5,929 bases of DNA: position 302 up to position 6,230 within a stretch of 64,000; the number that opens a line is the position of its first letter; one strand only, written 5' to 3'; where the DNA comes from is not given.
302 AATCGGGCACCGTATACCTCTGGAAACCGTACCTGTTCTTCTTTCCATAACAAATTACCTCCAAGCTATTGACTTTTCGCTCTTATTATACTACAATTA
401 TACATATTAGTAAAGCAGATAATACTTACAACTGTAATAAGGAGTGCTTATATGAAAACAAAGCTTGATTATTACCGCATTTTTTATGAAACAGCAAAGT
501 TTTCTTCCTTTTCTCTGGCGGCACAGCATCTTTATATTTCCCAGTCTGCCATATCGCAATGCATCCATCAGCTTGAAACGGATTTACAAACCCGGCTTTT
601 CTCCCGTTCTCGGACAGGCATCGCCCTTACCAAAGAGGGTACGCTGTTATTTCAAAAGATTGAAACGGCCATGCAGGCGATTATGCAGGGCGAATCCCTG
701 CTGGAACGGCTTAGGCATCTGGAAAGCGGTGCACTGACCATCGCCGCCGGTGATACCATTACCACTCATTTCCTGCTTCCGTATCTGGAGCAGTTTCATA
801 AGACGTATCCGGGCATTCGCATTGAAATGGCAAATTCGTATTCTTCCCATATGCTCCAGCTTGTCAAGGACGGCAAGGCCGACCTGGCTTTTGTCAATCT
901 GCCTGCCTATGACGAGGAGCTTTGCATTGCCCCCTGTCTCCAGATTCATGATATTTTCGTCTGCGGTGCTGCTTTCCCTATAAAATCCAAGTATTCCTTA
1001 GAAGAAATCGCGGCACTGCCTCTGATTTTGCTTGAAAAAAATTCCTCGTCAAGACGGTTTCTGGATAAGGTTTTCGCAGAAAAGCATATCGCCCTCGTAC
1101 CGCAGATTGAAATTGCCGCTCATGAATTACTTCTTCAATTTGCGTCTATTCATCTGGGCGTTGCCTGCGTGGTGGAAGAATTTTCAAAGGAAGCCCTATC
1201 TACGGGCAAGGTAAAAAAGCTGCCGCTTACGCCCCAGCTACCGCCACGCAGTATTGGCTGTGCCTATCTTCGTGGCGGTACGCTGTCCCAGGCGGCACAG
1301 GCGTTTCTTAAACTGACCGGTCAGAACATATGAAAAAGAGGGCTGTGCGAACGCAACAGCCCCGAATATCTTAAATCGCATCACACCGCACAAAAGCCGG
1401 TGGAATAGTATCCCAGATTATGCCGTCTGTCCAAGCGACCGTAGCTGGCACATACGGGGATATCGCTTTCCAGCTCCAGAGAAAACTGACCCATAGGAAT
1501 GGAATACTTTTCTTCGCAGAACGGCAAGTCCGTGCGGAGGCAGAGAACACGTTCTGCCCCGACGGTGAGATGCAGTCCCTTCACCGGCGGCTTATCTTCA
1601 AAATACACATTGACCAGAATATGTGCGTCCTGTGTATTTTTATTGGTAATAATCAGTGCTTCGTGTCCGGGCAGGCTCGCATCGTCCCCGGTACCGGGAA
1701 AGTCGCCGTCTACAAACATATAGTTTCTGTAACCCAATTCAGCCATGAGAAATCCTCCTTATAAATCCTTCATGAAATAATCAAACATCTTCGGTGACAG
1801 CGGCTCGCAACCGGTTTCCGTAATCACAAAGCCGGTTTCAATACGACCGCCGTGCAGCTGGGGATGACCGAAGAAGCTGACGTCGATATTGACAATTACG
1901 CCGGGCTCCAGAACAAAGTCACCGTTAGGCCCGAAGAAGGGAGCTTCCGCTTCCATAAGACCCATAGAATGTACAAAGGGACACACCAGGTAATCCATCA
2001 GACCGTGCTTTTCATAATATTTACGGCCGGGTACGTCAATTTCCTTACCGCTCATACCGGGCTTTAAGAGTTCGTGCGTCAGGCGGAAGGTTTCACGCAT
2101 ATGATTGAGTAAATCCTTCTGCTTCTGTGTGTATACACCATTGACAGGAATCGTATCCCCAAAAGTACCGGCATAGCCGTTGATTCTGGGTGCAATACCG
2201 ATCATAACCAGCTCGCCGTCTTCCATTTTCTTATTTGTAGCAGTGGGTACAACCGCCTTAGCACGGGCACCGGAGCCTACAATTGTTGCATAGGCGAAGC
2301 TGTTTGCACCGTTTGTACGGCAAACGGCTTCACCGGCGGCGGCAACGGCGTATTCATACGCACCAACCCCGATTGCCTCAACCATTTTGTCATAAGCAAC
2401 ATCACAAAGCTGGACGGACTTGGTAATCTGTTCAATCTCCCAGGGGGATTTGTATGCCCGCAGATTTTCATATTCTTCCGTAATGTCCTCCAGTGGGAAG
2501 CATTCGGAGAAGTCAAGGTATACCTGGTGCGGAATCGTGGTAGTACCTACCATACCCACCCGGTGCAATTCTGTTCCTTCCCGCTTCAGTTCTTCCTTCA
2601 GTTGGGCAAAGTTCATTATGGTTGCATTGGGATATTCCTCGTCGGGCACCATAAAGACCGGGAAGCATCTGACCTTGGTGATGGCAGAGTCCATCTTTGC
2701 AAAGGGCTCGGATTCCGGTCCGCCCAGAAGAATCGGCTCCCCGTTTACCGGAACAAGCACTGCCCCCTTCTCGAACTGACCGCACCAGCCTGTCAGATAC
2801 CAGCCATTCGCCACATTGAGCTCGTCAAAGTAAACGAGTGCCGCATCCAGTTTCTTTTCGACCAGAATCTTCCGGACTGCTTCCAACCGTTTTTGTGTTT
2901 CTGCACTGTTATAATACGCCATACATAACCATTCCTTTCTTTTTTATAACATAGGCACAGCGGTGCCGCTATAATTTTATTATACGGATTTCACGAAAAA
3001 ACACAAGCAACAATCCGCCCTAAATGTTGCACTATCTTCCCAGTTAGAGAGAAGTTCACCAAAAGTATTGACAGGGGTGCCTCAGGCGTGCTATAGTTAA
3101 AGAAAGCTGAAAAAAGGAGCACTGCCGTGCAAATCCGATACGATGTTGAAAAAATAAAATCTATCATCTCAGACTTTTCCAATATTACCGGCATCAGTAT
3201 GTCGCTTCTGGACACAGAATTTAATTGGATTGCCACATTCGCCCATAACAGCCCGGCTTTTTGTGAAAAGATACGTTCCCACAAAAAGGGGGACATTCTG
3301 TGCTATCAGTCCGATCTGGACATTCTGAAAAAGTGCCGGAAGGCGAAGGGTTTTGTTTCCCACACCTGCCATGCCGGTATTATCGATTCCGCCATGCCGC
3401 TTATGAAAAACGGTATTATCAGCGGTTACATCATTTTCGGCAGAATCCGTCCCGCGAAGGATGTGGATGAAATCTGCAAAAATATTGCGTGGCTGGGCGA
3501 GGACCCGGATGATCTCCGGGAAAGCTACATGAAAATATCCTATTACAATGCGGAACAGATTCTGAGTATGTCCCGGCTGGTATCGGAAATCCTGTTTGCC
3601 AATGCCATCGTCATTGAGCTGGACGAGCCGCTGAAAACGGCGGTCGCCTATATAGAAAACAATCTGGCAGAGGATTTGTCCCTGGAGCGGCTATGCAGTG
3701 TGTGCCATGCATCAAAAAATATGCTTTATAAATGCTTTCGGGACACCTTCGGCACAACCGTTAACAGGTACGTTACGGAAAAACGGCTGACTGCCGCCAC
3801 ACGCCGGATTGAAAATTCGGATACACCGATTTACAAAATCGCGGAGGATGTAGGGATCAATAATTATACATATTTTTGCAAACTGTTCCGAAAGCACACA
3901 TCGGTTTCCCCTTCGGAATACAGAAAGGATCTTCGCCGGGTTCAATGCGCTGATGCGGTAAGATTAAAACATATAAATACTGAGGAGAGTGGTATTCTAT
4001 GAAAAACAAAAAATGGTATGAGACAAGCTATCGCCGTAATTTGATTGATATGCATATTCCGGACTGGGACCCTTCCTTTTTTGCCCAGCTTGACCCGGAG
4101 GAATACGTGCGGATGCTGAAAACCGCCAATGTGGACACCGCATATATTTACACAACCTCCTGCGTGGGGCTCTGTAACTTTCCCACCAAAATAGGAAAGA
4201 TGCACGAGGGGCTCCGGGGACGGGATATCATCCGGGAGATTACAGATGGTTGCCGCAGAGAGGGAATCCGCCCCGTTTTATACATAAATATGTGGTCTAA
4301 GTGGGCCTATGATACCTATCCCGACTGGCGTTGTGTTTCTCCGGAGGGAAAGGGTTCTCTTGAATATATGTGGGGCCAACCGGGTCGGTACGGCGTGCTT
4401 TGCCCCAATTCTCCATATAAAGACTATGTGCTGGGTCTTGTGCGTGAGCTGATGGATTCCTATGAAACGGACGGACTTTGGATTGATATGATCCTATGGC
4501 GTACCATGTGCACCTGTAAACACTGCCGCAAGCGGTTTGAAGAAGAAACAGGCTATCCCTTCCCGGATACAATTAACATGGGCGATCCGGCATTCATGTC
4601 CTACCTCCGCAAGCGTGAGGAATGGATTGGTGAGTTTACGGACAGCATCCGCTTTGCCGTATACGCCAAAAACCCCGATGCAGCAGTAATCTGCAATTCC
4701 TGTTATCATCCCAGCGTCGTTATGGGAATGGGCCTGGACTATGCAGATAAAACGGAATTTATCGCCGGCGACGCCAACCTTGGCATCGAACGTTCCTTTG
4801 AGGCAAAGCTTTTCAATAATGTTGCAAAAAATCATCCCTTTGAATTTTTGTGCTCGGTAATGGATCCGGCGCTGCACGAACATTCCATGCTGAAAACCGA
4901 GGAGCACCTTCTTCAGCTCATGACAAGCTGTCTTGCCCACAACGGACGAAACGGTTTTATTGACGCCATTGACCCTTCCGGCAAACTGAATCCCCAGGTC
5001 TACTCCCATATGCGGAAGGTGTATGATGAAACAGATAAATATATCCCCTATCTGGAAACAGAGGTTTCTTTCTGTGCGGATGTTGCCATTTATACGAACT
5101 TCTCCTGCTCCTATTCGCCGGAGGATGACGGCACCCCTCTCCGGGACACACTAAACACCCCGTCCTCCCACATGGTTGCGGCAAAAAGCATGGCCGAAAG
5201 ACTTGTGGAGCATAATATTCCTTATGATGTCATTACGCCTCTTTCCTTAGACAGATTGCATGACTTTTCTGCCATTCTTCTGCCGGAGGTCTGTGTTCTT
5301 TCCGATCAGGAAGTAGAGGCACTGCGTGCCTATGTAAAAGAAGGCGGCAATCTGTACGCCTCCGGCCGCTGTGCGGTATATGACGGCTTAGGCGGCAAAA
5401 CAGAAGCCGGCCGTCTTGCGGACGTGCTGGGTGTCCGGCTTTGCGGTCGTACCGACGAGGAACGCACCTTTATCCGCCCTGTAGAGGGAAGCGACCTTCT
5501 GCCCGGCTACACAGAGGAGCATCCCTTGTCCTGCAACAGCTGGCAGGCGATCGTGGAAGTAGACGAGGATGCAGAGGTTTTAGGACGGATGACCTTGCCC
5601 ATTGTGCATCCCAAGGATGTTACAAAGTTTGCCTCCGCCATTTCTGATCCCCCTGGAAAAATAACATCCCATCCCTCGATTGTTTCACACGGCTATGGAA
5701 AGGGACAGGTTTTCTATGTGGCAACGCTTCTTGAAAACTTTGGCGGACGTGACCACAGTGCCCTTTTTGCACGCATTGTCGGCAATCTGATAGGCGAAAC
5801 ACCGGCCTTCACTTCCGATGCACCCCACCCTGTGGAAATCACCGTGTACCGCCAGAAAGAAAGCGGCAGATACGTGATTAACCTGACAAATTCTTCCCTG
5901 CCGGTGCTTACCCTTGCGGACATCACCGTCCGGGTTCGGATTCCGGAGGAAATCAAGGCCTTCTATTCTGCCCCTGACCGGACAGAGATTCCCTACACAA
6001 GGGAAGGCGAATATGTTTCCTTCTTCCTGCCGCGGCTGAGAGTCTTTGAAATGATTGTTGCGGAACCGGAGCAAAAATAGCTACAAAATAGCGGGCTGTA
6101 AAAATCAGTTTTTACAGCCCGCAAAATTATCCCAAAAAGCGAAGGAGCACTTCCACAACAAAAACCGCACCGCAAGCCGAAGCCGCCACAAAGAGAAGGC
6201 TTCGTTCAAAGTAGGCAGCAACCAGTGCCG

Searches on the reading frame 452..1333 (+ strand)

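Call 45: search_protein_families(library=pfam, proteins=[window:452-1333:+], max_evalue=0.001)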
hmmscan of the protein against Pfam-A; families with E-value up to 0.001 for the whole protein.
window:452-1333:+ (293 aa): 2 families
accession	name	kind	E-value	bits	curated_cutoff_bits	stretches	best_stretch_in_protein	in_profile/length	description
PF03466.25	LysR_substrate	-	2e-37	129.1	28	1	90-288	3-203/209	LysR substrate binding domain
PF00126.33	HTH_1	-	1.3e-17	63.9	26.6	1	6-63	2-59/60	Bacterial regulatory helix-turn-helix protein, lysR family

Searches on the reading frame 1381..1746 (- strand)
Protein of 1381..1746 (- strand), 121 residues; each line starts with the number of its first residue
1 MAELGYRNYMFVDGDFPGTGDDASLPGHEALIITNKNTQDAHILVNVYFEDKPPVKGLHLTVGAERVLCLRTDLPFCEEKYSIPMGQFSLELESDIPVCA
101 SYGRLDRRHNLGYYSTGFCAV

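Call 45: search_protein_families(library=pfam, proteins=[window:1381-1746:-], max_evalue=0.001)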
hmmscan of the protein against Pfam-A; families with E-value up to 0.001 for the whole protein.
window:1381-1746:- (121 aa): 1 family
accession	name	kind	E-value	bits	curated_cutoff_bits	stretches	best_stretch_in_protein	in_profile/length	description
PF07100.16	ASRT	-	7.3e-19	68.3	25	1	5-110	2-108/119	Anabaena sensory rhodopsin transducer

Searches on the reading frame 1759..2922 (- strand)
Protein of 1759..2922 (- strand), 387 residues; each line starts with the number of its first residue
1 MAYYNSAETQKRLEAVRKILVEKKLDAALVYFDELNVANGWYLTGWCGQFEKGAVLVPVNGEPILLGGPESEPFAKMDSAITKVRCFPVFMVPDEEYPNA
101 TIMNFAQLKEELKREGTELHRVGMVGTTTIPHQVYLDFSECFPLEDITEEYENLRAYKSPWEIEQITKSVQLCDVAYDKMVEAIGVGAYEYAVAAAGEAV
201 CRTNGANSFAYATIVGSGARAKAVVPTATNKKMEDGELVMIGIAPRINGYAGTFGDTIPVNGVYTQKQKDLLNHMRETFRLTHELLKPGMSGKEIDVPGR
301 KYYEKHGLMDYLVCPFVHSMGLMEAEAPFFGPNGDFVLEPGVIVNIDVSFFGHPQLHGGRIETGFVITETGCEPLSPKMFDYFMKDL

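Call 45: search_protein_families(library=pfam, proteins=[window:1759-2922:-], max_evalue=0.001)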
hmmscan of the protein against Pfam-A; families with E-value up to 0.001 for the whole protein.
window:1759-2922:- (387 aa): 2 families
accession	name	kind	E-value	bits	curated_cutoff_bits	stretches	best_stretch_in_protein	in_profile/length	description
PF00557.29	Peptidase_M24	-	1.6e-30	106.9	23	1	164-369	1-208/208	Metallopeptidase family M24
PF01321.24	Creatinase_N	-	1.3e-06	29.4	22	1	12-156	1-127/128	Creatinase/Prolidase N-terminal domain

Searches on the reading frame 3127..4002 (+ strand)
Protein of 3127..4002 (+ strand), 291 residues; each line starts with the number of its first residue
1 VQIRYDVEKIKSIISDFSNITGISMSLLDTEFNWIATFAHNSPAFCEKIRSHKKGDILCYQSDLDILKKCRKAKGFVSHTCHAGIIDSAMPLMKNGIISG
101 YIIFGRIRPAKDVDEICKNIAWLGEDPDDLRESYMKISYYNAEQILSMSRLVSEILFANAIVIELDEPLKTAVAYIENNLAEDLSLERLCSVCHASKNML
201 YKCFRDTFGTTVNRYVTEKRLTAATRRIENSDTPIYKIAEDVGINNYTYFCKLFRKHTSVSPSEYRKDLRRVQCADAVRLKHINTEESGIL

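Call 45: search_protein_families(library=pfam, proteins=[window:3127-4002:+], max_evalue=0.001)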
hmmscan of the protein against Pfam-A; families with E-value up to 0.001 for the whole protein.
window:3127-4002:+ (291 aa): 3 families
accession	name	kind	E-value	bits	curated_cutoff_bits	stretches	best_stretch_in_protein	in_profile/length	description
PF10114.15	PocR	-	7.9e-30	104.2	23.9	1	6-155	4-153/162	Sensory domain found in PocR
PF12833.13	HTH_18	-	6.9e-18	65.2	33.6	1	189-267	1-79/80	Helix-turn-helix domain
PF00165.29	HTH_AraC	-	2.5e-17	63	26.6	2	231-267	7-42/42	Bacterial regulatory helix-turn-helix proteins, AraC family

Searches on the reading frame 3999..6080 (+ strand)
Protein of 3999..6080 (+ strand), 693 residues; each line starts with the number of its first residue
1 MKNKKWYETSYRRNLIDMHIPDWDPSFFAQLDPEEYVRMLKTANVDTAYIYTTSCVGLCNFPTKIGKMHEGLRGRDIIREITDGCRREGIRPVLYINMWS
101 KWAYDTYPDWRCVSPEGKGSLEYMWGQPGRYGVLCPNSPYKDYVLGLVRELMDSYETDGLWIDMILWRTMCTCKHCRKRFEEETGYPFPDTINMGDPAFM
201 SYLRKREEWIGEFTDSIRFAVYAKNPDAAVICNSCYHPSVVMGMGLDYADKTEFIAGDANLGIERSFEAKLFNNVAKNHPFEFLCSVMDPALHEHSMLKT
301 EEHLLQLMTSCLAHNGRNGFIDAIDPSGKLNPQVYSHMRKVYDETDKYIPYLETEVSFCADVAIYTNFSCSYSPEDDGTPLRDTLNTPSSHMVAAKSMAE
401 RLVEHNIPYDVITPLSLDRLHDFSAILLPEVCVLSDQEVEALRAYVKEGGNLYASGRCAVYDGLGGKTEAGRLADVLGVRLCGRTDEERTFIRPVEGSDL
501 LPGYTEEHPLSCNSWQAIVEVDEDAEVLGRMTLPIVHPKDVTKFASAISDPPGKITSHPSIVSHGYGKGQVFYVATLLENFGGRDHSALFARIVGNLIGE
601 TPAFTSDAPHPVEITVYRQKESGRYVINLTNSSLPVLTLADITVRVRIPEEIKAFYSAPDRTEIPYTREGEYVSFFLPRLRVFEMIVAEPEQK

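Call 45: search_protein_families(library=pfam, proteins=[window:3999-6080:+], max_evalue=0.001)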
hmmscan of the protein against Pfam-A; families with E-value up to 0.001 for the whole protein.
window:3999-6080:+ (693 aa): 4 families
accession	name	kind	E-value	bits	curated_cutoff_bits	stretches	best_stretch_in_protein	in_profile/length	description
PF14871.12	GHL6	-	4.4e-23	82.4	35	1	32-164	1-132/132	Hypothetical glycosyl hydrolase 6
PF08532.16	Glyco_hydro_42M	-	2e-12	47.5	25.8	1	397-580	34-190/207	Beta-galactosidase trimerisation domain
PF01120.23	Alpha_L_fucos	-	1.2e-07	32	25.2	1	19-166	85-213/345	Alpha-L-fucosidase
PF19773.5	DUF6259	-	0.00011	21.9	28.7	1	74-173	103-212/300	Domain of unknown function (DUF6259)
